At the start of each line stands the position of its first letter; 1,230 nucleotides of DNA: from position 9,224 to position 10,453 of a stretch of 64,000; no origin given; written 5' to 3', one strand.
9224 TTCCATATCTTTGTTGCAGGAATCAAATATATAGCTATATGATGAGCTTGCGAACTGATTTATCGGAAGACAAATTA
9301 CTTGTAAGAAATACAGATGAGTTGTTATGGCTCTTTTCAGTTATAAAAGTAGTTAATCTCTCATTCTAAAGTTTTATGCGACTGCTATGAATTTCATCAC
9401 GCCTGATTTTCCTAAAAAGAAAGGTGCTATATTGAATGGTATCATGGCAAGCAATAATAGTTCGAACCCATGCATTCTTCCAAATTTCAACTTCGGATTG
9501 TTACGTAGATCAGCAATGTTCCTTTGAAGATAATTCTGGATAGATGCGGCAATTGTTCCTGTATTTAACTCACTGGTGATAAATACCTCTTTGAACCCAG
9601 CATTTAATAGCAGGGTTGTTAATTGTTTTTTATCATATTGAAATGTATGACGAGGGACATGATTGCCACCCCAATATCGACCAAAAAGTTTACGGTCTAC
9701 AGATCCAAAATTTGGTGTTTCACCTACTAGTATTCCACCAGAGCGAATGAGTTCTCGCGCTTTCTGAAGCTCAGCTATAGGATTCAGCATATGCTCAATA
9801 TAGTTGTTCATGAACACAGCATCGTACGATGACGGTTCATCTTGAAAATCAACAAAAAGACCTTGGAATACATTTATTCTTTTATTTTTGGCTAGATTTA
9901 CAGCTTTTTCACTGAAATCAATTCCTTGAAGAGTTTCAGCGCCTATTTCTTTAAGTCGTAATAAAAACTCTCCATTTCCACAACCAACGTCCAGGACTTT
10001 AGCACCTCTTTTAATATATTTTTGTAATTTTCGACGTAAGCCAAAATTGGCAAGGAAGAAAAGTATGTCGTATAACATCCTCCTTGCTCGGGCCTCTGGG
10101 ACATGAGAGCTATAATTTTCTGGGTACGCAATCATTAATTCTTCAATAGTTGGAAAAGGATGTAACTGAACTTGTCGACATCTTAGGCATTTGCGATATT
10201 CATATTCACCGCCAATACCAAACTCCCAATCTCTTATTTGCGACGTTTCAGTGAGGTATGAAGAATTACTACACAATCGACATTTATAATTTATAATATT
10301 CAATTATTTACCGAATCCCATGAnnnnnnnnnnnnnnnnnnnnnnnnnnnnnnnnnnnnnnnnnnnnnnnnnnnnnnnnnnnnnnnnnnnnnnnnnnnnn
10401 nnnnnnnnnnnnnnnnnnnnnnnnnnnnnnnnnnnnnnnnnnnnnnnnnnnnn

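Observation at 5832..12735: AT-rich island encoding a methylation-dense sugar/lipid modification pathway (four methyltransferase domains, C-methyltransferase, GT2-MTase fusion, desaturase)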

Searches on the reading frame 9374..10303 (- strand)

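Call 4: search_protein_families(library=pfam, proteins=[window:9374-10303:-], max_evalue=0.01)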
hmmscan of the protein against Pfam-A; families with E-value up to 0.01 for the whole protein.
window:9374-10303:- (309 aa): 13 families
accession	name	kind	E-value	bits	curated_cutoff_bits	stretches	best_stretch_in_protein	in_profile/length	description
PF13489.12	Methyltransf_23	-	2.6e-23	83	27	1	89-238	12-160/164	Methyltransferase domain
PF13847.12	Methyltransf_31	-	1e-14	54.9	27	1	97-198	1-113/145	Methyltransferase domain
PF13649.12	Methyltransf_25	-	4.8e-13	50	27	1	103-190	1-97/97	Methyltransferase domain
PF08242.18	Methyltransf_12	-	1.4e-12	48.6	30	1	104-192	1-98/98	Methyltransferase domain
PF08241.18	Methyltransf_11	-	2.4e-12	47.8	21.2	1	104-193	1-94/95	Methyltransferase domain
PF07021.18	MetW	-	1.3e-11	44.9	21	1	92-201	6-114/193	Methionine biosynthesis protein MetW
PF08003.17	Methyltransf_9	-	6.8e-08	32.3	23.8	1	99-199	115-222/315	Protein of unknown function (DUF1698)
PF06325.19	PrmA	-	1.4e-07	31.8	22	1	92-193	154-263/296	Ribosomal protein L11 methyltransferase (PrmA)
PF03291.22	mRNA_G-N7_MeTrfase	-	1.7e-05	24.6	26.6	1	93-142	49-104/315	mRNA (guanine-N(7))-methyltransferase domain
PF01209.24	Ubie_methyltran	-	0.00028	20.7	20.1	1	97-145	45-102/233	ubiE/COQ5 methyltransferase family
PF05175.20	MTS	-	0.0006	19.9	23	1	99-145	31-79/170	Methyltransferase small domain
PF02353.26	CMAS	-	0.0054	16.5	27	1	97-192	60-162/273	Mycolic acid cyclopropane synthetase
PF05219.18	DREV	-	0.0058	16.2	26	1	100-188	95-180/265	DREV methyltransferase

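Call 6: search_protein_families(library=ncbifam, proteins=[window:9374-10303:-], max_evalue=0.01)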
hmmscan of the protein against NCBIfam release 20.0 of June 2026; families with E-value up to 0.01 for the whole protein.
window:9374-10303:- (309 aa): 34 families (the best 25 are shown)
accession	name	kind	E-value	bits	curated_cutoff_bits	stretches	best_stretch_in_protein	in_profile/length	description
TIGR00452.1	TIGR00452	equivalog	5.3e-11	41.9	275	1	99-199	117-224/316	tRNA 5-methoxyuridine(34)/uridine 5-oxyacetic acid(34) synthase CmoB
TIGR01983.1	UbiG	equivalog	6.5e-11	42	102.95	1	98-198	48-155/228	bifunctional 2-polyprenyl-6-hydroxyphenol methylase/3-demethylubiquinol 3-O-methyltransferase UbiG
NF045667.1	MTase_DVU1556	equivalog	1.5e-10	40.9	155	1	97-193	20-118/213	DVU_1556 family methyltransferase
TIGR02081.1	metW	equivalog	2.1e-10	40.4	189.5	1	92-203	6-116/194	methionine biosynthesis protein MetW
TIGR04345.1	ovoA_Cterm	equivalog_domain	1.1e-08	34.9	170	1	138-240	112-213/242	putative 4-mercaptohistidine N1-methyltransferase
NF011650.0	PRK15068.1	equivalog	1.1e-08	34.4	209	1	96-196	117-227/324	tRNA 5-methoxyuridine(34)/uridine 5-oxyacetic acid(34) synthase CmoB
NF043040.1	corrin_prot_MT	hypoth_equivalog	5.9e-08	32.4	180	1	91-142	32-83/216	corrinoid protein-associated methyltransferase CpaM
TIGR02072.1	BioC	equivalog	4.3e-07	30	184.95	1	92-244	26-178/244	malonyl-ACP O-methyltransferase BioC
TIGR02021.1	BchM-ChlM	equivalog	3.2e-06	26.7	158.9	1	93-143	48-97/218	magnesium protoporphyrin IX methyltransferase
TIGR01934.1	MenG_MenH_UbiE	subfamily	4.1e-06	26.3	158.35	1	98-153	38-92/223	ubiquinone/menaquinone biosynthesis methyltransferase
NF001244.0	PRK00216.1-5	equivalog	5.6e-06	25.8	216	1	98-147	47-98/236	bifunctional demethylmenaquinone methyltransferase/2-methoxy-6-polyprenyl-1,4-benzoquinol methylase UbiE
NF001243.0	PRK00216.1-4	equivalog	1.3e-05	24.6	235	1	96-143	44-93/237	demethylmenaquinone methyltransferase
NF040539.1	AST_met_ArsM_2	exception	3.6e-05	23.7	240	1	92-182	47-147/262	putative arsinothricin biosynthesis methyltransferase ArsM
TIGR02752.1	MenG_heptapren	equivalog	3.6e-05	23.4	419.85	1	96-142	42-90/231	demethylmenaquinone methyltransferase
NF011529.0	PRK14968.1-3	equivalog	3.9e-05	23.2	162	1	98-149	33-84/198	putative methyltransferase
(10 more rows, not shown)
